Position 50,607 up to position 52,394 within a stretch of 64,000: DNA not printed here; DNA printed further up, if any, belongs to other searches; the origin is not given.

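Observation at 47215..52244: Three-gene module between divIVA and ileS: STAND-LuxR regulator, lipoprotein and processive GT2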

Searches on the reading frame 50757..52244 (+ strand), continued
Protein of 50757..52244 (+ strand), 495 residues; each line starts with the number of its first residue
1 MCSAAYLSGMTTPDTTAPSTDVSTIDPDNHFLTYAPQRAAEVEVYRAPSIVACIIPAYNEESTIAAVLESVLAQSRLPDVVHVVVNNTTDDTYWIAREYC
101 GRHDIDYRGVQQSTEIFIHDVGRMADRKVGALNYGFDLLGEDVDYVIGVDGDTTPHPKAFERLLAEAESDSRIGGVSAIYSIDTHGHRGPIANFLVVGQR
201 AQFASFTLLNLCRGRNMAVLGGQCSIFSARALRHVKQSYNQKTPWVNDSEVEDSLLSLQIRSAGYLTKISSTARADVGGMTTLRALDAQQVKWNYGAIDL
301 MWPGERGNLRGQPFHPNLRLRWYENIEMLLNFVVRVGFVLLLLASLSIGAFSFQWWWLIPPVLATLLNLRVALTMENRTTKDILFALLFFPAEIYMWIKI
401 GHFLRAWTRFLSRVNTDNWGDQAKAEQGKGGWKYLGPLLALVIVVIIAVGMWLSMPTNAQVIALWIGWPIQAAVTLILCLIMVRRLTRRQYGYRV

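Call 52: predict_structure(alignment_id=A1)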
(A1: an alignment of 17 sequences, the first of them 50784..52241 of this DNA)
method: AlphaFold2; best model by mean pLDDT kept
length: 486 residues; sequences in the alignment: 17
mean_pLDDT: 70.1   pTM: 0.61
mean pLDDT of the five models: 70.1, 65.7, 64.4, 61.8, 61.6
residues with pLDDT >= 90: 69; 70-90: 190; 50-70: 161; < 50: 66
segments of 3 or more residues with pLDDT < 50: 1-20, 33-37, 241-243, 288-303, 406-419, 483-486
pLDDT, mean of each block of 10 residues (from residue 1): 30 38 53 53 89 90 93 83 91 89 91 72 81 86 90 92 86 68 67 62 57 79 83 61 60 80 81 62 52 39 48 65 77 79 70 69 66 73 64 63 49 44 61 80 87 83 79 69 44
secondary structure, 60 per line:
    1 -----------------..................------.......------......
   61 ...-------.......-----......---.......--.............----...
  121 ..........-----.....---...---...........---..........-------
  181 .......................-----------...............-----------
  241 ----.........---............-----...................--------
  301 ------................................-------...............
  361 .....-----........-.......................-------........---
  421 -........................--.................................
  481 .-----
elements in order: H18-35 E42-48 H55-63 E71-77 H83-88 E92-98 E101-113 H118-130 E136-140 E144-146 H150-160 E164-173 H181-203 E215-219 H220-229 H245-253 E257-268 H274-292 H307-338 H346-365 H371-378 H380-402 H410-417 H422-445 H448-481
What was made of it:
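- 50784..52244 (+): Membrane-embedded GT2 synthase, 486 aa from ATG 50784. An alternative ATG at 50757 gives 495 aa. The AF2 model has a GT-A domain followed by C-terminal helices at 307-481 (call 52).
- On Processive membrane-embedded GT2 synthases (BcsA, HAS, chitin synthase, PgaC, NodC type): The model has helices at 307-481 (call 52).
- C-terminal TM helices are predicted (call 52).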

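Call 61: fold_search(model_id=the predicted structure, library=pdb)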
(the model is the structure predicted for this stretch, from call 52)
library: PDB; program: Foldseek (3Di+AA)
matches with E <= 10: 1106; with E <= 0.001: 475
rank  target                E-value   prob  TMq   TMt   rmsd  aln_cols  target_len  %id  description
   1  8smm_A                3.0e-13  1.00  0.51  0.49  13.4       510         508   14  Xenopus laevis hyaluronan synthase 1 (released 2024-05-01)
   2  7sp7_A                4.7e-13  1.00  0.51  0.50  12.3       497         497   14  Chlorella virus hyaluronan synthase inhibited by UDP (released 2022-04-06)
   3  7sp9_A                7.8e-13  1.00  0.51  0.50  13.7       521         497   14  Chlorella virus Hyaluronan Synthase in the GlcNAc-primed channel-closed state (released 2022-04-06)
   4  8smn_A                1.7e-12  1.00  0.49  0.46  17.6       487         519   16  Xenopus laevis hyaluronan synthase 1, nascent HA polymer bound state (released 2024-05-01)
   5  9yq2_A                2.1e-12  1.00  0.47  0.46  18.9       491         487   15  Chlorella virus hyaluronan synthase bound to DDM (released 2025-12-10)
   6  8snc_A                2.6e-12  1.00  0.47  0.46  18.0       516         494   14  Chlorella virus Hyaluronan Synthase bound to GlcA extended GlcNAc primer (released 2024-05-01)
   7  8k3p_A                3.7e-12  1.00  0.49  0.38  12.5       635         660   12  S. cerevisiae Chs1 in complex with polyoxin B (released 2023-10-18)
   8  7wjo_A                4.6e-12  1.00  0.43  0.29  14.2       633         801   12  CryoEM structure of chitin synthase 1 from Phytophthora sojae complexed with nikkomycin Z (released 2022-09-28)
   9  8smp_A                4.9e-12  1.00  0.52  0.48  12.7       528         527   15  Xenopus laevis hyaluronan synthase 1, UDP-bound, gating loop inserted state (released 2024-05-01)
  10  8k3w_A                6.2e-12  1.00  0.45  0.33  13.3       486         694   15  S. cerevisiae Chs1 in complex with UDP-GlcNAc and GlcNAc (released 2023-10-18)
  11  9yq4_A                7.7e-12  1.00  0.46  0.45  19.2       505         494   16  Chlorella virus hyaluronan synthase bound to a proofreading UDP-GlcA (released 2025-12-10)
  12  8k3u_A                1.1e-11  1.00  0.44  0.37  15.1       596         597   13  S. cerevisiae Chs1 in complex with UDP and GlcNAc (released 2023-09-06)
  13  7wjm_A                1.5e-11  1.00  0.43  0.28  15.4       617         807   12  CryoEM structure of chitin synthase 1 from Phytophthora sojae (released 2022-09-28)
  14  7sp8_A                1.7e-11  1.00  0.49  0.48  13.0       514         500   14  Chlorella virus Hyaluronan Synthase bound to UDP-GlcNAc (released 2022-04-06)
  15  9yq5_A                1.9e-11  1.00  0.47  0.46  18.7       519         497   15  Chlorella virus hyaluronan synthase bound to an inserted UDP-GlcA (released 2025-12-10)
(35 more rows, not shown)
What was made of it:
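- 50784..52244 (+): The best PDB fold matches are hyaluronan, chitin and cellulose synthases, E down to 3e-13 (call 61).
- On Processive membrane-embedded GT2 synthases (BcsA, HAS, chitin synthase, PgaC, NodC type): The top 33 Foldseek PDB hits are HAS and chitin synthases, followed by BcsA, with E 3e-13 to 4e-9 and TM about 0.5 (call 61).
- Closest known: Class I hyaluronan synthases, chitin synthases and NodC. Same: These are the best structural matches to the GT2 model: 8smm and 7sp7 at E 3e-13, TM about 0.5, about 500 aligned columns (call 61).
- Full-length Foldseek matches to HAS, chitin synthases and BcsA have E values of 3e-13 to 4e-9 (call 61). Foldseek also lists PcManGT, GpgS and ArnC at E around 1e-8 (call 61). 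These cover about 420-670 alignment columns, against about 255-400 columns for the non-processive enzymes (call 61).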

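Call 77: search_protein_families(library=pfam, proteins=[L032:11522-12583:-, L060:11606-12628:-, L002:4246-5831:+, L032:4651-6168:-, L060:4687-6231:-], max_evalue=0.001)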
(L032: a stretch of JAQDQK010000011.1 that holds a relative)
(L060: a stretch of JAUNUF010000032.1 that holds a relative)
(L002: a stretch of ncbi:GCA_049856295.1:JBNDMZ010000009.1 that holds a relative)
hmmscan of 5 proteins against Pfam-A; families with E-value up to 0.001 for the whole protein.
L032:11522-12583:- (353 aa): 1 family
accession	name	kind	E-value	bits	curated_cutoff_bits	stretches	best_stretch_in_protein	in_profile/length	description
PF02277.22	DBI_PRT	-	9.5e-126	419.9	22.6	1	13-350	1-329/329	Phosphoribosyltransferase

L060:11606-12628:- (340 aa): 1 family
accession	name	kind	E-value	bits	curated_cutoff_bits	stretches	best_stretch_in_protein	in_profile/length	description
PF01116.26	F_bP_aldolase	-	3.3e-80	270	25.5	1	9-337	3-277/277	Fructose-bisphosphate aldolase class-II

L002:4246-5831:+ (528 aa): 4 families
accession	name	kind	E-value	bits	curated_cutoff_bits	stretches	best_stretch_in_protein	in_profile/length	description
PF05697.18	Trigger_N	-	1.8e-41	142.3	22.2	1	1-149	1-143/144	Bacterial trigger factor protein (TF)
PF05698.19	Trigger_C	-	6.1e-19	69.1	22.7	1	261-404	1-161/162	Bacterial trigger factor protein (TF) C-terminus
PF07382.16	HC2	-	9.4e-06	26.3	40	1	488-525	13-50/194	Histone H1-like nucleoprotein HC2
PF00254.34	FKBP_C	-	6.6e-05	23.6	21.1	1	162-219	3-65/94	FKBP-type peptidyl-prolyl cis-trans isomerase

L032:4651-6168:- (505 aa): 2 families
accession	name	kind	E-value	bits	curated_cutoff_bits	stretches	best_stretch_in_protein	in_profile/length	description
PF00005.33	ABC_tran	-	9e-51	172.5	25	2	20-171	1-137/137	ABC transporter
PF13304.12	AAA_21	-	4.4e-09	37.3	27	1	396-454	236-296/304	AAA domain, putative AbiEii toxin, Type IV TA system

L060:4687-6231:- (514 aa): 3 families
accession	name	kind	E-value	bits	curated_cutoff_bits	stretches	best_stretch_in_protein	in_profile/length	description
PF00005.33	ABC_tran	-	1.9e-51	174.7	25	2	29-180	1-137/137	ABC transporter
PF13304.12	AAA_21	-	2.4e-07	31.5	27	0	406-462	237-295/304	AAA domain, putative AbiEii toxin, Type IV TA system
PF13476.12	AAA_23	-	0.00091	20.4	27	0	25-60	6-40/201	AAA domain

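Call 78: search_protein_families(library=ncbifam, proteins=[L003:9303-9950:-, L007:9157-9762:-, L002:8967-9716:-, L060:9077-9802:-, L074:7826-8632:+], max_evalue=0.01)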
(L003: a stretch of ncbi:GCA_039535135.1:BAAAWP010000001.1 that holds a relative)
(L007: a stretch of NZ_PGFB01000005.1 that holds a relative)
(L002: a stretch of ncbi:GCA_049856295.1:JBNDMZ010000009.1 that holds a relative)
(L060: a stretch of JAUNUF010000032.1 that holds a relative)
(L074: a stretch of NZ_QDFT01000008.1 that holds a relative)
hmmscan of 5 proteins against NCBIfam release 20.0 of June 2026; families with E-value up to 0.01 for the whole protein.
L003:9303-9950:- (216 aa): 0 families

L007:9157-9762:- (202 aa): 1 family
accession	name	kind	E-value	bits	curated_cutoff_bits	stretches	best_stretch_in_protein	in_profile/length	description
NF049864.1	lipo_LppU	equivalog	0.0071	16.3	135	1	6-70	5-68/199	LppU family putative lipoprotein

L002:8967-9716:- (250 aa): 0 families

L060:9077-9802:- (242 aa): 2 families
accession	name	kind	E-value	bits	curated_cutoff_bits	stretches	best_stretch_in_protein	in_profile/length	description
NF037973.1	metallo_SslE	exception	6.4e-07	27.1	3000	1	33-98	17-84/1519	lipoprotein metalloprotease SslE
NF033186.1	internalin_K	exception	7.5e-06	24.7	1100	1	47-95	491-539/604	class 1 internalin InlK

L074:7826-8632:+ (268 aa): 0 families

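Call 79: find_encoding_contigs(protein=P0003, flank=6000, max_places=2)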
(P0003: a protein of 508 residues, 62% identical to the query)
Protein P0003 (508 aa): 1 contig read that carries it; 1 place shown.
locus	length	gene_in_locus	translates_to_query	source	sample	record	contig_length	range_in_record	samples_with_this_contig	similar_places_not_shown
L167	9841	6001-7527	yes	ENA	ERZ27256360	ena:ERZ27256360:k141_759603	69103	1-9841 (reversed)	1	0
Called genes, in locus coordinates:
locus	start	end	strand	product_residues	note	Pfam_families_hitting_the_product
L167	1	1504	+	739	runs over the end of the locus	-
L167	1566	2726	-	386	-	PF13439:Glyco_transf_4, PF00534:Glycos_transf_1, PF13692:Glyco_trans_1_4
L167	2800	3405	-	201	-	PF01451:LMWPc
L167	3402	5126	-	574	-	PF01656:CbiA (weak), PF10609:ParA (faint), PF13614:AAA_31 (weak)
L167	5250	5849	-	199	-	-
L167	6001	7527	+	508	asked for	PF13641:Glyco_tranf_2_3, PF00535:Glycos_transf_2, PF13632:Glyco_trans_2_3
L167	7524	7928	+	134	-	-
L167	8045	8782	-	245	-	PF00072:Response_reg, PF00486:Trans_reg_C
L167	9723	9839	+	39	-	?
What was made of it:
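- A BY-kinase, an LMW-PTP and a GT4 gene neighbour the pair in L167 (call 79).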

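Call 80: find_encoding_contigs(protein=P0007, flank=6000, max_places=2)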
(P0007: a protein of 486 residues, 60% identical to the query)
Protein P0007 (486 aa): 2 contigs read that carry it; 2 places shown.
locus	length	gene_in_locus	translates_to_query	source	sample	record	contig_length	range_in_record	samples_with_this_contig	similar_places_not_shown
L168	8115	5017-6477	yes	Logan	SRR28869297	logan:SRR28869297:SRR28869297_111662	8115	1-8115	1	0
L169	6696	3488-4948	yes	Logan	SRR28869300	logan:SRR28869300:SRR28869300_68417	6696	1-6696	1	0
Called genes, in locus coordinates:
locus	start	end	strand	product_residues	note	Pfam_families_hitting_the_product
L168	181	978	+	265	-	PF00089:Trypsin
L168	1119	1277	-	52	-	-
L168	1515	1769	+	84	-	-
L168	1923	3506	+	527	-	PF00512:HisKA, PF02518:HATPase_c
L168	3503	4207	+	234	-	-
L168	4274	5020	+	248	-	-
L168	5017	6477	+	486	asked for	PF00535:Glycos_transf_2, PF13641:Glyco_tranf_2_3, PF13632:Glyco_trans_2_3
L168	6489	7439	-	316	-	PF00072:Response_reg, PF00486:Trans_reg_C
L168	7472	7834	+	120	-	-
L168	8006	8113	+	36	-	?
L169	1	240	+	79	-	?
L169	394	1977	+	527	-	PF00512:HisKA, PF02518:HATPase_c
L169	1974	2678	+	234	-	-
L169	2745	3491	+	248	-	-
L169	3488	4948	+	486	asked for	PF00535:Glycos_transf_2, PF13641:Glyco_tranf_2_3, PF13632:Glyco_trans_2_3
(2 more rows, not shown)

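Call 81: find_encoding_contigs(protein=P0009, flank=6000, max_places=2)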
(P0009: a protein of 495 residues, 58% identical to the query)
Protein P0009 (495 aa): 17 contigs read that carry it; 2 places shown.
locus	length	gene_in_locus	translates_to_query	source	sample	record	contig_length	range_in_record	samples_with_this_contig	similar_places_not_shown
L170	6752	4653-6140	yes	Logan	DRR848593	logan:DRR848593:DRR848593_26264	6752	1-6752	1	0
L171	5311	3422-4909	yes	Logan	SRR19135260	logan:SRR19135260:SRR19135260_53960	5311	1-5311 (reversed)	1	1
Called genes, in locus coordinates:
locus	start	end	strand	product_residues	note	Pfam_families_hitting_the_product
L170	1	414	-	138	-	?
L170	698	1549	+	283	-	PF01569:PAP2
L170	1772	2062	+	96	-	PF07847:PCO_ADO (weak), PF07883:Cupin_2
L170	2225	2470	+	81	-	-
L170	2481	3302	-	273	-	PF04307:YdjM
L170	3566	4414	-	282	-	-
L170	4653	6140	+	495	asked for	PF13641:Glyco_tranf_2_3, PF00535:Glycos_transf_2, PF13632:Glyco_trans_2_3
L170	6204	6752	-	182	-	?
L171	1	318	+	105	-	?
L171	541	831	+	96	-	PF07847:PCO_ADO (weak), PF07883:Cupin_2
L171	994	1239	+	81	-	-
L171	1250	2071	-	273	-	PF04307:YdjM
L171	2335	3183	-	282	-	-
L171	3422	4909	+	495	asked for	PF13641:Glyco_tranf_2_3, PF00535:Glycos_transf_2, PF13632:Glyco_trans_2_3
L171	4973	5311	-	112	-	?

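Call 89: search_dna_similar(query=window:50784-52241:+, collection=plasmids, mode=protein, max_rows=10, max_evalue=1e-20)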
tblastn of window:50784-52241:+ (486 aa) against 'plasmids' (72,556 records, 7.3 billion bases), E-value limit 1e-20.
Records with a match: 1; places in all: 1; records where one place covers at least 80% of the query: 0.
Best place of each record, by identity: <60% 1.
By first word of the organism name: Lacticaseibacillus 1.
By predicted mobility (MOB-suite, as given by PLSDB): conjugative 1.
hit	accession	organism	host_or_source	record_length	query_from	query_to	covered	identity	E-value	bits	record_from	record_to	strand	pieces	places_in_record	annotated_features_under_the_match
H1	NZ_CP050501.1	Lacticaseibacillus paracasei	Single cell,Animal feed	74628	42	419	78%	28.0%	3e-32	138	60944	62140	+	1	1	glycosyltransferase family 2 protein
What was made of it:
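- On Genomic island / mobile element: No family member is on a plasmid in PLSDB (call 89).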
